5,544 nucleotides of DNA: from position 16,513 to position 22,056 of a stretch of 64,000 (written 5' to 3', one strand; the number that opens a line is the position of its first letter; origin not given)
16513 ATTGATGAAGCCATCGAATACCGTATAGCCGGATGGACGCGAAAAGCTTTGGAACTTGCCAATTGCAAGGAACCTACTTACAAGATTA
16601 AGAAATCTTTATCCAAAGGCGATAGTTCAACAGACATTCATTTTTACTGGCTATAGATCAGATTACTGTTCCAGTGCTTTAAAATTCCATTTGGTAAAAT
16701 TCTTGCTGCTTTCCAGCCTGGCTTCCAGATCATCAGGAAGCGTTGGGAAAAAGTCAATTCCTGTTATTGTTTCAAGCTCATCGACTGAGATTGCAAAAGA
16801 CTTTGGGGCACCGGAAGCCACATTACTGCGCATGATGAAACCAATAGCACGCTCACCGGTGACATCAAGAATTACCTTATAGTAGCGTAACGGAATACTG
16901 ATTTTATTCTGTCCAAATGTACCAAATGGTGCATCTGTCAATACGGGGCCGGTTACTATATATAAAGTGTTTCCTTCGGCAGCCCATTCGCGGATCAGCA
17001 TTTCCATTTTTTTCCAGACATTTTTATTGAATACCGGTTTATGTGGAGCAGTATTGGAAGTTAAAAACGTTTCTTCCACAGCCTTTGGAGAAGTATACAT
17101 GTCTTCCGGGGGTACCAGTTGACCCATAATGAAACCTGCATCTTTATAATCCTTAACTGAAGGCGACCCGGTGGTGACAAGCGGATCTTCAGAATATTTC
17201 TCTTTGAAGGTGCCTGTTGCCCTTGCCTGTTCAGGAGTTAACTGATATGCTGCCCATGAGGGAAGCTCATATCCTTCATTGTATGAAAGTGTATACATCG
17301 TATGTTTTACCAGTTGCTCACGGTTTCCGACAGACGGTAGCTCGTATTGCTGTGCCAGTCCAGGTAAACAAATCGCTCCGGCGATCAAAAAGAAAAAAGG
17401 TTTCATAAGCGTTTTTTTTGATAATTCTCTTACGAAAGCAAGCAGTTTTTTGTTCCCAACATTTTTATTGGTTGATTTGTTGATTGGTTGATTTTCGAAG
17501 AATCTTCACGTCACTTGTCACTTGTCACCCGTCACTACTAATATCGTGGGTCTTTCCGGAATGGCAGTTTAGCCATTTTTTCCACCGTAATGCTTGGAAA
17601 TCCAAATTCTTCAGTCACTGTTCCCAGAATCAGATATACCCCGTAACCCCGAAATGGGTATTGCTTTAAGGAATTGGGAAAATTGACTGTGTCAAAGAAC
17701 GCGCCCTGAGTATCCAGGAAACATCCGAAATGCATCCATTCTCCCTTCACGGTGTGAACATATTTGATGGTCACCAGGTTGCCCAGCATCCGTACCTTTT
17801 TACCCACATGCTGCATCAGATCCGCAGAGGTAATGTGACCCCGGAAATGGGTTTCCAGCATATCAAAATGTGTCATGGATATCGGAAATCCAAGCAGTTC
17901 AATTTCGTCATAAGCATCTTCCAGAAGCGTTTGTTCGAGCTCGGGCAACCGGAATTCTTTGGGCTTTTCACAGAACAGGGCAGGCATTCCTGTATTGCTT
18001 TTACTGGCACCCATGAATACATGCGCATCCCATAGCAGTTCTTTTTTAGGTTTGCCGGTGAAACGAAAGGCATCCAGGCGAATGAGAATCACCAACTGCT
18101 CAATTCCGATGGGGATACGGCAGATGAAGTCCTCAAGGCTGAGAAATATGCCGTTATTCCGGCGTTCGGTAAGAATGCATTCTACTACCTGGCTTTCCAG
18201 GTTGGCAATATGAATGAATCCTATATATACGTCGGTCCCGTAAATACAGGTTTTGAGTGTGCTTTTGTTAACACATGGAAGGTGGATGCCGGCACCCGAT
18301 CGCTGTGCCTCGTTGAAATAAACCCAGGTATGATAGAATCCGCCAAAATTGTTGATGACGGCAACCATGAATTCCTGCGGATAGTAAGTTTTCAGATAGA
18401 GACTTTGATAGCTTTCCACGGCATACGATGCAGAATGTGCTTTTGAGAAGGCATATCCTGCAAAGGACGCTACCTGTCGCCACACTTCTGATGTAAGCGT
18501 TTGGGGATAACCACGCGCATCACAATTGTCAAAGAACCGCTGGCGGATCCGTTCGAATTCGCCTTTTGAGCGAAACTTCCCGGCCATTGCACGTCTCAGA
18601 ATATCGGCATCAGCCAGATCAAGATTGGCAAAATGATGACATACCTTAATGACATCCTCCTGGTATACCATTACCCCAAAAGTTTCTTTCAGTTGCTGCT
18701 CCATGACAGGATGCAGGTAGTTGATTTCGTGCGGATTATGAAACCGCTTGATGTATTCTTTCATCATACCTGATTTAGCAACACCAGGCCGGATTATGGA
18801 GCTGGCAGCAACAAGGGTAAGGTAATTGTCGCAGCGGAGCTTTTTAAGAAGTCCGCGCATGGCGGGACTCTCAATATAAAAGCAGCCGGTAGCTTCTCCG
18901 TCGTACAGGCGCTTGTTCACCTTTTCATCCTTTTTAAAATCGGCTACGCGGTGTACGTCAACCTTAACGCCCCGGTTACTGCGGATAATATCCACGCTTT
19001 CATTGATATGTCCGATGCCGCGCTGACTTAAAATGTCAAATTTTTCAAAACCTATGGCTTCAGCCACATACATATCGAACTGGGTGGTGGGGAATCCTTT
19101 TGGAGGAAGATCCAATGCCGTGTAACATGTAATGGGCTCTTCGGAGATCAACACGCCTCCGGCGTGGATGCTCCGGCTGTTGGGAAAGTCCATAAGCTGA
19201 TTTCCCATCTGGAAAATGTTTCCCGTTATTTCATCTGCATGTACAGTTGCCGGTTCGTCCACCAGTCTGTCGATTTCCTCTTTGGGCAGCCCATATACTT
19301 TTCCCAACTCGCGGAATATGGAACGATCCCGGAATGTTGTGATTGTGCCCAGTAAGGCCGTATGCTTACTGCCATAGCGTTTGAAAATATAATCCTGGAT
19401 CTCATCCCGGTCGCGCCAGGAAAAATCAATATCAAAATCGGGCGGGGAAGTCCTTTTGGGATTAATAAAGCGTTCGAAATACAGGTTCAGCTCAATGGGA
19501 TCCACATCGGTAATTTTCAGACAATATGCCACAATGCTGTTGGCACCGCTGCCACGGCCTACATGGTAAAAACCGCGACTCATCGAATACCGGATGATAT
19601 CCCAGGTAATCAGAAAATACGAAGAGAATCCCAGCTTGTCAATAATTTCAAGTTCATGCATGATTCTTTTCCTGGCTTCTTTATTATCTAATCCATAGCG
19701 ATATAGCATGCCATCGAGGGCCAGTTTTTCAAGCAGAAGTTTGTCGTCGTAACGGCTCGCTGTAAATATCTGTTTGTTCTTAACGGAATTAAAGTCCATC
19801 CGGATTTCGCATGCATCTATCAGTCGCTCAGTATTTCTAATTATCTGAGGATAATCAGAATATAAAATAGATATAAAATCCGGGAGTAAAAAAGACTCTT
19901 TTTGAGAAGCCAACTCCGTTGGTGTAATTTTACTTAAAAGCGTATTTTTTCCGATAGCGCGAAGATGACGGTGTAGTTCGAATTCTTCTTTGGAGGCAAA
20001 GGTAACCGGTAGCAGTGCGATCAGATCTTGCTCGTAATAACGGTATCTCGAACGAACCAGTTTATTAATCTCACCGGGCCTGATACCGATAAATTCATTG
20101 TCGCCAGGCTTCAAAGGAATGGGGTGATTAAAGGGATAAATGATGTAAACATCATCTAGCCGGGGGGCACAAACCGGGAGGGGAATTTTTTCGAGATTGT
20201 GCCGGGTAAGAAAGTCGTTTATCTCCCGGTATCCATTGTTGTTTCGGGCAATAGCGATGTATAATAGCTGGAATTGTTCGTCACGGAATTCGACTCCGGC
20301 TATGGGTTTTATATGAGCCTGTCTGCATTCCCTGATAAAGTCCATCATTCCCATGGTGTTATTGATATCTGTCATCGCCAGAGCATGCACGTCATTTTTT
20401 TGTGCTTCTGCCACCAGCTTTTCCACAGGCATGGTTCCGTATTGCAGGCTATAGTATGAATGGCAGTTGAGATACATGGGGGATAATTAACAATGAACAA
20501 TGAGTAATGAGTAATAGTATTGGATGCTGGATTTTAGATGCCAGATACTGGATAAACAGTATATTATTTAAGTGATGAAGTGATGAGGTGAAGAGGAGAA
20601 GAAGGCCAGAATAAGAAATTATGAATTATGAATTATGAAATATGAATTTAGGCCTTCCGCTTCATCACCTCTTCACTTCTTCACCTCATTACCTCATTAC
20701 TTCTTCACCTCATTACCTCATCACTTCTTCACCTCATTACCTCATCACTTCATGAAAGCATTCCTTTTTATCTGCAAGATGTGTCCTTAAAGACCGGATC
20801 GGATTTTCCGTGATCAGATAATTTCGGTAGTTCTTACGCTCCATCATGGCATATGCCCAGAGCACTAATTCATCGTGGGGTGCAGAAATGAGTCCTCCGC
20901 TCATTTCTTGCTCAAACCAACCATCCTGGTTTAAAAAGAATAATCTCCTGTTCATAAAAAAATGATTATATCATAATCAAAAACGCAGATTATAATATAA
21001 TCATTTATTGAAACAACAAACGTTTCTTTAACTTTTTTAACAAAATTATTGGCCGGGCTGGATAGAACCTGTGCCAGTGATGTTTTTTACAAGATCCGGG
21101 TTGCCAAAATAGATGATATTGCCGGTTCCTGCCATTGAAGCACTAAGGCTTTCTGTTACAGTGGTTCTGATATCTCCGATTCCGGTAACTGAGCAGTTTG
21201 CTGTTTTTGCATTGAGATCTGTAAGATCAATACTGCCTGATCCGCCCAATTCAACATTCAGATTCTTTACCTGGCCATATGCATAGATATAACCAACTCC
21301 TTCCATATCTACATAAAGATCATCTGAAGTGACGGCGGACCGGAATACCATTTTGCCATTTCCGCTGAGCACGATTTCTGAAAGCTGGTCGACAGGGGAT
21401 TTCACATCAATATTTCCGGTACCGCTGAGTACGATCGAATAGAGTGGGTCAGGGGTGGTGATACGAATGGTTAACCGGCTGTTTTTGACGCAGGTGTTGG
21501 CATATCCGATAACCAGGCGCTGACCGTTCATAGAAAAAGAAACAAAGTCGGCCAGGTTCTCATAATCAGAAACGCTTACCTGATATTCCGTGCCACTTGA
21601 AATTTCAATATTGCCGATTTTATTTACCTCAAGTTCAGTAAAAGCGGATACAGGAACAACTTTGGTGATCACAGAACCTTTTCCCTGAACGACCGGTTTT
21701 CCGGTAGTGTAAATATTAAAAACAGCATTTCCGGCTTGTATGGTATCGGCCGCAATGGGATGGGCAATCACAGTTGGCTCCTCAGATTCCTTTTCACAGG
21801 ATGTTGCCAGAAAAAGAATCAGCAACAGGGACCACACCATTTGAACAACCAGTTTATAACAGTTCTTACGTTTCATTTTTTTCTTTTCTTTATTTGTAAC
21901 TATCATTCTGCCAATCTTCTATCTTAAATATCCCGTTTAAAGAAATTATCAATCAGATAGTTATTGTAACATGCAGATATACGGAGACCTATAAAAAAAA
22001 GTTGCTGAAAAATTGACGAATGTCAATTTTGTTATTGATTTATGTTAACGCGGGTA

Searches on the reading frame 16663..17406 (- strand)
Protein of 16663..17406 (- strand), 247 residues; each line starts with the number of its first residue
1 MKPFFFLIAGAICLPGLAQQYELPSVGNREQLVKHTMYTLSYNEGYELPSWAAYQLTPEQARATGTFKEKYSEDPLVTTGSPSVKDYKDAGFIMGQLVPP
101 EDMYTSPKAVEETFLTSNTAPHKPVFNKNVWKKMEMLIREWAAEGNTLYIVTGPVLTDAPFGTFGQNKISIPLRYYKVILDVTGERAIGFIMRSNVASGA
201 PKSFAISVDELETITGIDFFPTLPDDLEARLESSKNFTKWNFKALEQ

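Call 5: search_protein_families(library=pfam, proteins=[window:16663-17406:-], max_evalue=0.01)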
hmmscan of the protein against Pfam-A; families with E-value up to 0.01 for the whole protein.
window:16663-17406:- (247 aa): 1 family
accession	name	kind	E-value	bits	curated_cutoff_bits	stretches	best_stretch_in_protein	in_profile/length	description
PF01223.29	Endonuclease_NS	-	4.5e-35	121.7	23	1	27-225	13-222/223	DNA/RNA non-specific endonuclease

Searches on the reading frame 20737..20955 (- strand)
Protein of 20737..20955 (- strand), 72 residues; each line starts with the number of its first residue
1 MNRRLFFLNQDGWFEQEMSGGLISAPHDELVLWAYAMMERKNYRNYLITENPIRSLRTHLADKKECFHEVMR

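Call 5: search_protein_families(library=pfam, proteins=[window:20737-20955:-], max_evalue=0.01)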
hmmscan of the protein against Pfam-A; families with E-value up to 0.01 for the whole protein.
window:20737-20955:- (72 aa): 0 families

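Call 24: search_protein_families(library=ncbifam, proteins=[window:20737-20955:-], max_evalue=0.001)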
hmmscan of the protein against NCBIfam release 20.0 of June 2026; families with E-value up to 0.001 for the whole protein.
window:20737-20955:- (72 aa): 0 families

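Call 33: find_homologous_proteins(query=window:20737-20955:-, max_evalue=0.001)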
Query window:20737-20955:- (72 aa): 77 proteins with E <= 0.001 among 77 candidates.
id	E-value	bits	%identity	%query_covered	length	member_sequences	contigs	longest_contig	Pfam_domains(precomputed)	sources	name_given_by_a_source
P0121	2.9e-43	162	100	100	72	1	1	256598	-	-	-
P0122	5.2e-41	155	94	100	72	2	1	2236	-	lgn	-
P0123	3.9e-38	146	90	100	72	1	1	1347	-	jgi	jgi:hypothetical protein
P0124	1.5e-34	134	92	90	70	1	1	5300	-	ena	-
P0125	4.6e-30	120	79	99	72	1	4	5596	-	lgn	-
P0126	4.7e-30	120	79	99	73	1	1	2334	-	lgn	-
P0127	6.7e-30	120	87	88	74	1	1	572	-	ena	-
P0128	4.5e-28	114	77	99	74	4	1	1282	-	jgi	jgi:hypothetical protein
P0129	8.3e-25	104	78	83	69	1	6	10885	-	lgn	-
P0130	3.7e-24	102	82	78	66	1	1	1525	-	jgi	jgi:hypothetical protein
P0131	7.1e-24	101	77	83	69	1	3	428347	-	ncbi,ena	-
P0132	9.8e-24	100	77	78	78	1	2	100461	-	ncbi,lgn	-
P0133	2.2e-23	99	75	83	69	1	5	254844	-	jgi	jgi:hypothetical protein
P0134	3.9e-23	98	75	85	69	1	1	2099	-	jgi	jgi:hypothetical protein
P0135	5.6e-23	98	75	83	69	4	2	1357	-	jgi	-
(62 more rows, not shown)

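Call 48: predict_structure(alignment_id=A2)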
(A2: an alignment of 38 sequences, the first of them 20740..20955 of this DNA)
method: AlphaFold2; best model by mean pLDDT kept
length: 72 residues; sequences in the alignment: 38
mean_pLDDT: 79.7   pTM: 0.63
mean pLDDT of the five models: 79.7, 77.2, 76.8, 76.6, 75.5
residues with pLDDT >= 90: 35; 70-90: 17; 50-70: 10; < 50: 10
segments of 3 or more residues with pLDDT < 50: 63-72
pLDDT, mean of each block of 10 residues (from residue 1): 87 89 88 95 93 67 46 38
secondary structure, 60 per line:
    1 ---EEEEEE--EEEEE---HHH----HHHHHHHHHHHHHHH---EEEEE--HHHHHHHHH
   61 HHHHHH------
elements in order: E4-9 E12-16 H27-41 E45-49 H52-66

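Call 51: fold_search(model_id=the predicted structure, library=pdb)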
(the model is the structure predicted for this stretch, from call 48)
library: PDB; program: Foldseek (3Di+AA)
matches with E <= 10: 98; with E <= 0.001: 0
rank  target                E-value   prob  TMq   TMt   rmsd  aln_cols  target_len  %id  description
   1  6rfg_B                1.8e+00  0.15  0.34  0.21   3.5        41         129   10  Structure of the Vaccinia core protein E11 (released 2019-12-11)
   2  4ky3_B                1.9e+00  0.12  0.35  0.19   8.1        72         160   12  Three-dimensional Structure of the orthorhombic crystal of computationally designed insertion domain , Northeast Struc (released 2013-06-19)
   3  4lk0_M                2.2e+00  0.25  0.45  0.60   3.7        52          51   12  Crystal Structure Analysis of the E.coli holoenzyme/T7 Gp2 complex (released 2013-11-13)
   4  6rfg_D                2.3e+00  0.13  0.33  0.22   3.6        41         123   10  Structure of the Vaccinia core protein E11 (released 2019-12-11)
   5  4llg_M                2.5e+00  0.21  0.46  0.61   3.6        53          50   11  Crystal Structure Analysis of the E.coli holoenzyme/Gp2 complex (released 2013-11-13)
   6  4czc                  2.5e+00  0.06  0.28  0.10   5.3        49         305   18  Crystal structure of the siroheme decarboxylase NirDL in co-complex with iron-uroporphyrin III analogue (released 2014-07-30)
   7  4llg_N                2.8e+00  0.20  0.42  0.58   3.6        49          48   12  Crystal Structure Analysis of the E.coli holoenzyme/Gp2 complex (released 2013-11-13)
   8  9jvu                  3.0e+00  0.11  0.34  0.21   3.4        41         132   10  Crystal structure of F10 core protein from Monkeypox virus reveals its potential inhibitors (released 2024-11-13)
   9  7bpm_MODEL_1_A        3.2e+00  0.12  0.37  0.36   7.4        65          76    8  Solution NMR structure of NF2; de novo designed protein with a novel fold (released 2021-03-24)
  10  1qys                  3.9e+00  0.06  0.31  0.27   8.0        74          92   12  Crystal structure of Top7: A computationally designed protein with a novel fold (released 2003-11-25)
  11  5kt2_A                3.9e+00  0.04  0.24  0.07   5.0        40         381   15  Teranry complex of human DNA polymerase iota(26-445) inserting dCMPNPP opposite template G in the presence of Mg2+ (released 2016-08-31)
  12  6rfl_Q                4.2e+00  0.08  0.30  0.20   4.3        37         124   11  Structure of the complete Vaccinia DNA-dependent RNA polymerase complex (released 2019-12-11)
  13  2jvf_MODEL_1_A        4.2e+00  0.07  0.33  0.27   6.9        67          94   16  Solution structure of M7, a computationally-designed artificial protein (released 2008-08-12)
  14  1ujr_MODEL_1_A        4.2e+00  0.06  0.18  0.12   1.6        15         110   13  Solution structure of WWE domain in BAB28015 (released 2004-10-05)
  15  8ytx_E                4.5e+00  0.03  0.24  0.15  28.1        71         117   22  Tubulin-RB3-TTL in complex with compound SI9 (released 2024-06-05)
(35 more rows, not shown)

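Call 53: search_protein_families(library=phrogs, proteins=[window:20737-20955:-], max_evalue=0.001)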
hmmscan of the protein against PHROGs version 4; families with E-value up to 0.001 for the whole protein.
window:20737-20955:- (72 aa): 0 families

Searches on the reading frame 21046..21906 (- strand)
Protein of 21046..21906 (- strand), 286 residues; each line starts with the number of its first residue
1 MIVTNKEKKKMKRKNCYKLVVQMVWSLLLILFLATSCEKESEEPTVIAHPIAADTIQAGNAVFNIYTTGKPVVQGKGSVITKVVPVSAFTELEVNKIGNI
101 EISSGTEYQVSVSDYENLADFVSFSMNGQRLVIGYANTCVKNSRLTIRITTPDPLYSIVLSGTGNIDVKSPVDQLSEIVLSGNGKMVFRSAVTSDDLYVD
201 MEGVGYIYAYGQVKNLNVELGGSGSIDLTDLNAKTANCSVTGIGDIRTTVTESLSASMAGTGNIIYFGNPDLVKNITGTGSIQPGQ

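Call 5: search_protein_families(library=pfam, proteins=[window:21046-21906:-], max_evalue=0.01)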
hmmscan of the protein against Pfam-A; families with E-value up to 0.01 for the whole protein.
window:21046-21906:- (286 aa): 1 family
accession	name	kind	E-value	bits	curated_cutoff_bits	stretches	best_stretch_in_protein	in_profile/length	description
PF10988.14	DUF2807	-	7.3e-34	117.5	24.2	1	88-270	1-181/181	Putative auto-transporter adhesin, head GIN domain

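Call 24: search_protein_families(library=ncbifam, proteins=[window:21046-21906:-], max_evalue=0.001)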
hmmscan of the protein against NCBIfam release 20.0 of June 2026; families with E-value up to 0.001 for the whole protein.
window:21046-21906:- (286 aa): 0 families
